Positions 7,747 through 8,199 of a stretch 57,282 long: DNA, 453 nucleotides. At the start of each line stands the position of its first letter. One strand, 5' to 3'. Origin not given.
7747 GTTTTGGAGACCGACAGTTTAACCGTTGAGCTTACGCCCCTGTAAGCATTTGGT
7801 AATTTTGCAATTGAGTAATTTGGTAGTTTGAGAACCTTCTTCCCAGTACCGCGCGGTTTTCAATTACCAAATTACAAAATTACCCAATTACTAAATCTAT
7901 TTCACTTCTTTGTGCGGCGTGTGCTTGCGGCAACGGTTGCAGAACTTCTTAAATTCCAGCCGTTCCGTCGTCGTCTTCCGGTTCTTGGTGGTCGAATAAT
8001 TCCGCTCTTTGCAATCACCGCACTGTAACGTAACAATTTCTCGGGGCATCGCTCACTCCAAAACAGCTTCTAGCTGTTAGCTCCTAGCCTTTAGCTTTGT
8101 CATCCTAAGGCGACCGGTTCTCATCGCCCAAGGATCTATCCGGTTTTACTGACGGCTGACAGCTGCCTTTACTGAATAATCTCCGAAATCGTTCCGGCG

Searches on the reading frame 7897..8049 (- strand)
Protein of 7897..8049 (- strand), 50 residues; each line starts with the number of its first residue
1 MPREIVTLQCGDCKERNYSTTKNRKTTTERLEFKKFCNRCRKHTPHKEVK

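Call 88: find_encoding_contigs(protein=window:7897-8049:-, flank=6000, max_places=10)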
Protein window:7897-8049:- (50 aa): 19 contigs read that carry it; 10 places shown.
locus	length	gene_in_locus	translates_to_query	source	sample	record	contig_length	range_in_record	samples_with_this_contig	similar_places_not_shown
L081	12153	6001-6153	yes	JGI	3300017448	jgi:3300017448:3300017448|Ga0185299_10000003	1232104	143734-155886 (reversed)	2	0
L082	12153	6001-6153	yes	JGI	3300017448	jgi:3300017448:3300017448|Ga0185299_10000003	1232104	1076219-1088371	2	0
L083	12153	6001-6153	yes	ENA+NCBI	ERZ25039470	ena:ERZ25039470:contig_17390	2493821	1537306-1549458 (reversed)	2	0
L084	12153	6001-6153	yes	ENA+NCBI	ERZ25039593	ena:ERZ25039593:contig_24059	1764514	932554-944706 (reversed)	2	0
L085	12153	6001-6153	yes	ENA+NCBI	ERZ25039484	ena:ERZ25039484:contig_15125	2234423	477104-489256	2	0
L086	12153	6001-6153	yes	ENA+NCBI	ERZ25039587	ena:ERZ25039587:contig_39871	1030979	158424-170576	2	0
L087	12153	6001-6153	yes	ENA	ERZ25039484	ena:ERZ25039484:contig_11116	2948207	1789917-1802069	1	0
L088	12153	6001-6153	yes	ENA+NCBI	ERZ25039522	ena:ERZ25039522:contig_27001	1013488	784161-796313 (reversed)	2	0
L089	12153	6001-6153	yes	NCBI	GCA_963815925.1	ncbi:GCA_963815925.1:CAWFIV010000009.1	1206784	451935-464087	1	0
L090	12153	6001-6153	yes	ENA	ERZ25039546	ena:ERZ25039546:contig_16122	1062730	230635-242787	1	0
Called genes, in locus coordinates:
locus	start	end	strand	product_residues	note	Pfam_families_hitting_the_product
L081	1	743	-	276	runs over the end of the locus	PF01887:SAM_HAT_N, PF20257:SAM_HAT_C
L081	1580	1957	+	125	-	PF00164:Ribosom_S12_S23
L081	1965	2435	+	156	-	PF00177:Ribosomal_S7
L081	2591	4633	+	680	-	PF00009:GTP_EFTU, PF22042:EF-G_D2, PF03144:GTP_EFTU_D2, PF14492:EFG_III, PF16658:RF3_C (weak), PF03764:EFG_IV, PF00679:EFG_C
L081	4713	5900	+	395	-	PF00009:GTP_EFTU, PF03144:GTP_EFTU_D2, PF03143:GTP_EFTU_D3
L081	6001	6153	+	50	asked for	PF00471:Ribosomal_L33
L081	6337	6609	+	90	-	PF00584:SecE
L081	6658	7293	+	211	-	PF02357:NusG, PF00467:KOW (weak)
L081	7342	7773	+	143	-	PF03946:Ribosomal_L11_N, PF00298:Ribosomal_L11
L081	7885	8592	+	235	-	PF00687:Ribosomal_L1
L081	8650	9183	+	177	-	PF00466:Ribosomal_L10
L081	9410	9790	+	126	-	PF16320:Ribosomal_L12_N, PF00542:Ribosomal_L12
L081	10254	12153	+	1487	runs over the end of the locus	PF04563:RNA_pol_Rpb2_1, PF04561:RNA_pol_Rpb2_2, PF04565:RNA_pol_Rpb2_3, PF10385:RNA_pol_Rpb2_45, PF00562:RNA_pol_Rpb2_6, PF04560:RNA_pol_Rpb2_7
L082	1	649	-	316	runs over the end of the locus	PF00069:Pkinase, PF01636:APH (faint), PF07714:PK_Tyr_Ser-Thr, PF03109:ABC1 (weak), PF07714:PK_Tyr_Ser-Thr (weak)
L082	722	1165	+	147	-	PF07883:Cupin_2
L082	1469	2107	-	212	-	-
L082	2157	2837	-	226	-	-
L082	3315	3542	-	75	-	-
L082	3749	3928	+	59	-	-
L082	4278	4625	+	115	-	-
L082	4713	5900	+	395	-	PF00009:GTP_EFTU, PF03144:GTP_EFTU_D2, PF03143:GTP_EFTU_D3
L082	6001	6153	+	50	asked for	PF00471:Ribosomal_L33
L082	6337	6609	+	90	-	PF00584:SecE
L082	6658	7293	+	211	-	PF02357:NusG, PF00467:KOW (weak)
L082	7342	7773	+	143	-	PF03946:Ribosomal_L11_N, PF00298:Ribosomal_L11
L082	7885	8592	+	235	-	PF00687:Ribosomal_L1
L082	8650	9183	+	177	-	PF00466:Ribosomal_L10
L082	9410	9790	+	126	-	PF16320:Ribosomal_L12_N, PF00542:Ribosomal_L12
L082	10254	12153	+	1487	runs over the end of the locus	PF04563:RNA_pol_Rpb2_1, PF04561:RNA_pol_Rpb2_2, PF04565:RNA_pol_Rpb2_3, PF10385:RNA_pol_Rpb2_45, PF00562:RNA_pol_Rpb2_6, PF04560:RNA_pol_Rpb2_7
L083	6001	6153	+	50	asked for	PF00471:Ribosomal_L33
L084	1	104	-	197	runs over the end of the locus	PF00255:GSHPx (weak), PF00578:AhpC-TSA, PF08534:Redoxin, PF00085:Thioredoxin, PF13905:Thioredoxin_8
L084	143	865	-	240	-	PF02683:DsbD_TM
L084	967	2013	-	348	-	-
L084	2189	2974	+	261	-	-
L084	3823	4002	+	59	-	-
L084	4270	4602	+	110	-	-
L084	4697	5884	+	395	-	PF00009:GTP_EFTU, PF03144:GTP_EFTU_D2, PF03143:GTP_EFTU_D3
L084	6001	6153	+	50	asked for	PF00471:Ribosomal_L33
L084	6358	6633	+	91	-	PF00584:SecE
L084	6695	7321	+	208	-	PF02357:NusG, PF00467:KOW (weak)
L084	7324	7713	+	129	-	-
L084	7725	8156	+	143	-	PF03946:Ribosomal_L11_N, PF00298:Ribosomal_L11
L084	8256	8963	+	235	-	PF00687:Ribosomal_L1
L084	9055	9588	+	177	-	PF00466:Ribosomal_L10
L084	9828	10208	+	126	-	PF16320:Ribosomal_L12_N, PF00542:Ribosomal_L12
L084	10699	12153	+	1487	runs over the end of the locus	PF04563:RNA_pol_Rpb2_1, PF04561:RNA_pol_Rpb2_2, PF04565:RNA_pol_Rpb2_3, PF10385:RNA_pol_Rpb2_45, PF00562:RNA_pol_Rpb2_6, PF04560:RNA_pol_Rpb2_7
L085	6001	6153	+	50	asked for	PF00471:Ribosomal_L33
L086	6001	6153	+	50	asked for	PF00471:Ribosomal_L33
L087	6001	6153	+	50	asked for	PF00471:Ribosomal_L33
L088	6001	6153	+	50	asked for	PF00471:Ribosomal_L33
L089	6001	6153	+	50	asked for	PF00471:Ribosomal_L33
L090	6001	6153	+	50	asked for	PF00471:Ribosomal_L33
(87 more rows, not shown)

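Call 90: search_protein_families(library=pfam, proteins=[L082:3749-3925:+, L084:7324-7710:+], max_evalue=0.1)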
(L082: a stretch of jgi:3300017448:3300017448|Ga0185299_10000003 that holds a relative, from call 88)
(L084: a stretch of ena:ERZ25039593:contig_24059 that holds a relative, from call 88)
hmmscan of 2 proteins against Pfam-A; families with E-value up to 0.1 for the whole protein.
L082:3749-3925:+ (59 aa): 1 family
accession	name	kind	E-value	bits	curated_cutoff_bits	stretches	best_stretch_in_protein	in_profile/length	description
PF04995.19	CcmD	-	0.047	14.2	25.6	0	30-49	13-32/44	Heme exporter protein D (CcmD)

L084:7324-7710:+ (129 aa): 3 families
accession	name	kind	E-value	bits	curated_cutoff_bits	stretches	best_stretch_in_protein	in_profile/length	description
PF13650.11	Asp_protease_2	-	5.8e-05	24.2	24.3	1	21-77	9-68/90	Aspartyl protease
PF13975.11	gag-asp_proteas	-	0.0001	23.2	28.2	1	21-93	9-86/92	gag-polyprotein putative aspartyl protease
PF00077.25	RVP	-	0.047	14.4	20.7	1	21-101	15-97/101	Retroviral aspartyl protease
